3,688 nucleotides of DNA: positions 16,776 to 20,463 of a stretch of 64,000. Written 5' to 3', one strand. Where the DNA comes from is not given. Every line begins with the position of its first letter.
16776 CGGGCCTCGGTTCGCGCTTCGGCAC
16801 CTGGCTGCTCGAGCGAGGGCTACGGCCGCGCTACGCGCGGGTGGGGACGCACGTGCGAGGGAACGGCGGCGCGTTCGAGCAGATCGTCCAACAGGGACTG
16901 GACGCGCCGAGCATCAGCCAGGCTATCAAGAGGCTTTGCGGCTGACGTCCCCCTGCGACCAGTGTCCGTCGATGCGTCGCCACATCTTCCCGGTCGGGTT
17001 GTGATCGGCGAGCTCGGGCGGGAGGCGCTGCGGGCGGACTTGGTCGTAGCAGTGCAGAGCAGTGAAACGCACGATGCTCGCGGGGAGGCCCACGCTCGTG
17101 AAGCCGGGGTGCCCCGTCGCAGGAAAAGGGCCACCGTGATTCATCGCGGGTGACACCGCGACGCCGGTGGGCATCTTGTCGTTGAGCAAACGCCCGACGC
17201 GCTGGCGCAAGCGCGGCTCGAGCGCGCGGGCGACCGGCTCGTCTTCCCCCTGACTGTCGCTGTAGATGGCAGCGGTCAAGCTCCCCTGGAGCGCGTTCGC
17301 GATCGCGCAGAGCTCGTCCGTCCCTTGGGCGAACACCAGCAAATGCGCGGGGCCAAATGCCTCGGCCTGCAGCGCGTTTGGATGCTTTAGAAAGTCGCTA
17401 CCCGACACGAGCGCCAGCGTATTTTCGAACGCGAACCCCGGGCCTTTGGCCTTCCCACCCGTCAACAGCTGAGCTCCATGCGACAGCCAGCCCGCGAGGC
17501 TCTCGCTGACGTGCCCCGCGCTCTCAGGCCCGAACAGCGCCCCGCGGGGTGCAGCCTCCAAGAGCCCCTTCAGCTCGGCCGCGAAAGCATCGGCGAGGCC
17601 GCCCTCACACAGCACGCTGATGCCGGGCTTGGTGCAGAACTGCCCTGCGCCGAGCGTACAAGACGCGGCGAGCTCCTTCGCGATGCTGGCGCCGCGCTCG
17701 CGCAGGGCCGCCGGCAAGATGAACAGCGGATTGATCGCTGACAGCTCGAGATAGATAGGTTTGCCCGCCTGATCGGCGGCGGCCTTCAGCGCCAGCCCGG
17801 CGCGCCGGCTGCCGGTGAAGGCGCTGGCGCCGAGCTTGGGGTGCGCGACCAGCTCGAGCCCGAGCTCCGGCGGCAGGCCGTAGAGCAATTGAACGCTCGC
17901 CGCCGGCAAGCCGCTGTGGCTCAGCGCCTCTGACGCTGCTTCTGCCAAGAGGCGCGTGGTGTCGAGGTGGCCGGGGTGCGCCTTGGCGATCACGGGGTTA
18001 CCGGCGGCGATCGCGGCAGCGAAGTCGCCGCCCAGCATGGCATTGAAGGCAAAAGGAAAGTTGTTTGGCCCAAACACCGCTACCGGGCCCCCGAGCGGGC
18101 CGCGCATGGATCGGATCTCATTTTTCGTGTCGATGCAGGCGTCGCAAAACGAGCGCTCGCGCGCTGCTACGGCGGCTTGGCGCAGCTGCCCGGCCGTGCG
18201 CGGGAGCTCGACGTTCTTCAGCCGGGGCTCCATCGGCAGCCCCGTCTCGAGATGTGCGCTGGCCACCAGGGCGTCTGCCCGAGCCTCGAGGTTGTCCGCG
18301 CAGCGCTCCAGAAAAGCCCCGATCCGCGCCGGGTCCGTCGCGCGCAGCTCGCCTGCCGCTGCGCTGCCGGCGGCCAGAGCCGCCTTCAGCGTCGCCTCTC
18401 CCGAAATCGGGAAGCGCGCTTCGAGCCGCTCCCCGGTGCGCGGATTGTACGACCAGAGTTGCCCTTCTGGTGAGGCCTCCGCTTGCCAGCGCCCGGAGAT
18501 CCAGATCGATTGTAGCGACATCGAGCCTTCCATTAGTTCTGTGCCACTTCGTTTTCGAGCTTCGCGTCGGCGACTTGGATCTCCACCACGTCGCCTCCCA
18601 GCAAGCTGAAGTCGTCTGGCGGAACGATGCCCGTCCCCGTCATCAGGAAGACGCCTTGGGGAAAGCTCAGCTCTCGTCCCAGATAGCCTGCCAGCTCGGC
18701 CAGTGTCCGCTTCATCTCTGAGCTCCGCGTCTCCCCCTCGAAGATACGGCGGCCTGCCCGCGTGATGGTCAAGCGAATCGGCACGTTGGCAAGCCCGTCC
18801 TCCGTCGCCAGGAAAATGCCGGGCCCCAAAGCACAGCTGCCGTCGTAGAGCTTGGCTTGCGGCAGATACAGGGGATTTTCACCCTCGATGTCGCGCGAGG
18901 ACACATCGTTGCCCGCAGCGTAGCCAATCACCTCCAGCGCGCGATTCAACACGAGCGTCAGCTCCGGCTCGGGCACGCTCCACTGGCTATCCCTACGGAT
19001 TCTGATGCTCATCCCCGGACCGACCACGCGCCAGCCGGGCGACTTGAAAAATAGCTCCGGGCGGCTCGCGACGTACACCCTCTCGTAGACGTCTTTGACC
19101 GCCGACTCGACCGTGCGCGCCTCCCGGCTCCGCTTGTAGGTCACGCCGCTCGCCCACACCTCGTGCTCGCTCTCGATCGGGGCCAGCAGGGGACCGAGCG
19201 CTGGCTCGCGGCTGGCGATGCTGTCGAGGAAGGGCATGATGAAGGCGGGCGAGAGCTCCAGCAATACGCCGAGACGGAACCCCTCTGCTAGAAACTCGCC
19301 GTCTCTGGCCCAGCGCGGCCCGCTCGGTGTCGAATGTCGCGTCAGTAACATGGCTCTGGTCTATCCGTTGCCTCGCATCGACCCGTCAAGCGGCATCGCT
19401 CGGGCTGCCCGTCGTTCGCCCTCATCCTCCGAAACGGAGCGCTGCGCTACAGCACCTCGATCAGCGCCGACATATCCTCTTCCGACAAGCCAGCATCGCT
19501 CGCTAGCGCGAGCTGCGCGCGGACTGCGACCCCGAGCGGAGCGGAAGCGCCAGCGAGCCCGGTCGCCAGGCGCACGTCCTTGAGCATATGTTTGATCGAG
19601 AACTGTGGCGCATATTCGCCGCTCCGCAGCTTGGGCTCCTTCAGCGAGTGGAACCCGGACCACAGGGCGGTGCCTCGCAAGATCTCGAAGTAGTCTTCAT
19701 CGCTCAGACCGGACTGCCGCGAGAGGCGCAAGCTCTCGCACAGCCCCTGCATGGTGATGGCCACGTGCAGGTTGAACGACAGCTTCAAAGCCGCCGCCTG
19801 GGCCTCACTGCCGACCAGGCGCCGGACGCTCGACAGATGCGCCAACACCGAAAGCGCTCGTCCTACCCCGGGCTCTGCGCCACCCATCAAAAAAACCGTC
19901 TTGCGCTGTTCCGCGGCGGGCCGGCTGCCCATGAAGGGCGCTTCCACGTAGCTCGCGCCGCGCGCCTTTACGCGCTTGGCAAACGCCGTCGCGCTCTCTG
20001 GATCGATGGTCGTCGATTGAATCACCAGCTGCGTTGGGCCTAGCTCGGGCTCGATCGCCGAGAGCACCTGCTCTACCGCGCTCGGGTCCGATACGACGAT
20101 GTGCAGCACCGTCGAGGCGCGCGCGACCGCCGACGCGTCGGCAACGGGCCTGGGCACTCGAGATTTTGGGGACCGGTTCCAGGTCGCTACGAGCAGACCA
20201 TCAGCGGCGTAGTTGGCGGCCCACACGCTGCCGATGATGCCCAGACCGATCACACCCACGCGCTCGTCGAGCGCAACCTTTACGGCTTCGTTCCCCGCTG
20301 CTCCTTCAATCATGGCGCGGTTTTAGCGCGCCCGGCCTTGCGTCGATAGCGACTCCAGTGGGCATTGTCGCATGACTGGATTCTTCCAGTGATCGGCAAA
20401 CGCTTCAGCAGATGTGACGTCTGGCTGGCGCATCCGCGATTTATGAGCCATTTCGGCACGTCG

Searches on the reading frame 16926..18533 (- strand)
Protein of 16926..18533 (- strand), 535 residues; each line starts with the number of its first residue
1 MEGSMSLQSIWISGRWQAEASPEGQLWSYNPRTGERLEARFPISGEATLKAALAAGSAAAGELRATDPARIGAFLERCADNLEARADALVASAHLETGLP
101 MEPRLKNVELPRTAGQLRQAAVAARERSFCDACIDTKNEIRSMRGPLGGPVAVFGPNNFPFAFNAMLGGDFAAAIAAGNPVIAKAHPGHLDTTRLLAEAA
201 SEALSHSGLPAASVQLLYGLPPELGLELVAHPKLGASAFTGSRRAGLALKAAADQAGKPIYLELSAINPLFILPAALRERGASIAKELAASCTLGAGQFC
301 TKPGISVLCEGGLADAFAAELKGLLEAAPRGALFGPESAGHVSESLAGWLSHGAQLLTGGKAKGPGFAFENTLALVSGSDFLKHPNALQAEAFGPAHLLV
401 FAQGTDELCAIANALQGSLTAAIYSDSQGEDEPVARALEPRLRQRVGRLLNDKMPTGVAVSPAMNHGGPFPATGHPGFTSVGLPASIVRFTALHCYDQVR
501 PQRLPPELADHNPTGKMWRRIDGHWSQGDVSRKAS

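Call 11: search_protein_families(library=pfam, proteins=[window:16926-18533:-], max_evalue=0.001)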
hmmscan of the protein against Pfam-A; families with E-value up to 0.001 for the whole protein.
window:16926-18533:- (535 aa): 1 family
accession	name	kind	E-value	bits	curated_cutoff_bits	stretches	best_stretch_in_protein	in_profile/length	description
PF00171.27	Aldedh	-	8.8e-48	163.4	23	1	24-439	7-416/461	Aldehyde dehydrogenase family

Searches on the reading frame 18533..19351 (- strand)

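Call 11: search_protein_families(library=pfam, proteins=[window:18533-19351:-], max_evalue=0.001)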
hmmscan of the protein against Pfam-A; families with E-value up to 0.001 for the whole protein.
window:18533-19351:- (272 aa): 1 family
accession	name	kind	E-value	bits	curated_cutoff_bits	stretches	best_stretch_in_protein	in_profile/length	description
PF01557.24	FAA_hydrolase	-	2.2e-15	57.4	23.9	1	79-269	14-213/214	Fumarylacetoacetate (FAA) hydrolase C-terminal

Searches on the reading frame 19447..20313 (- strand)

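Call 11: search_protein_families(library=pfam, proteins=[window:19447-20313:-], max_evalue=0.001)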
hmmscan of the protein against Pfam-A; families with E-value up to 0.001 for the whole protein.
window:19447-20313:- (288 aa): 2 families
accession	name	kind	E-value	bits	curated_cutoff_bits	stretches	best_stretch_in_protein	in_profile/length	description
PF03446.21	NAD_binding_2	-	4.4e-21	76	21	1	18-162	1-154/161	NAD binding domain of 6-phosphogluconate dehydrogenase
PF14833.11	NAD_binding_11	-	1.9e-16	60.8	30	1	172-288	2-122/122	NAD-binding of NADP-dependent 3-hydroxyisobutyrate dehydrogenase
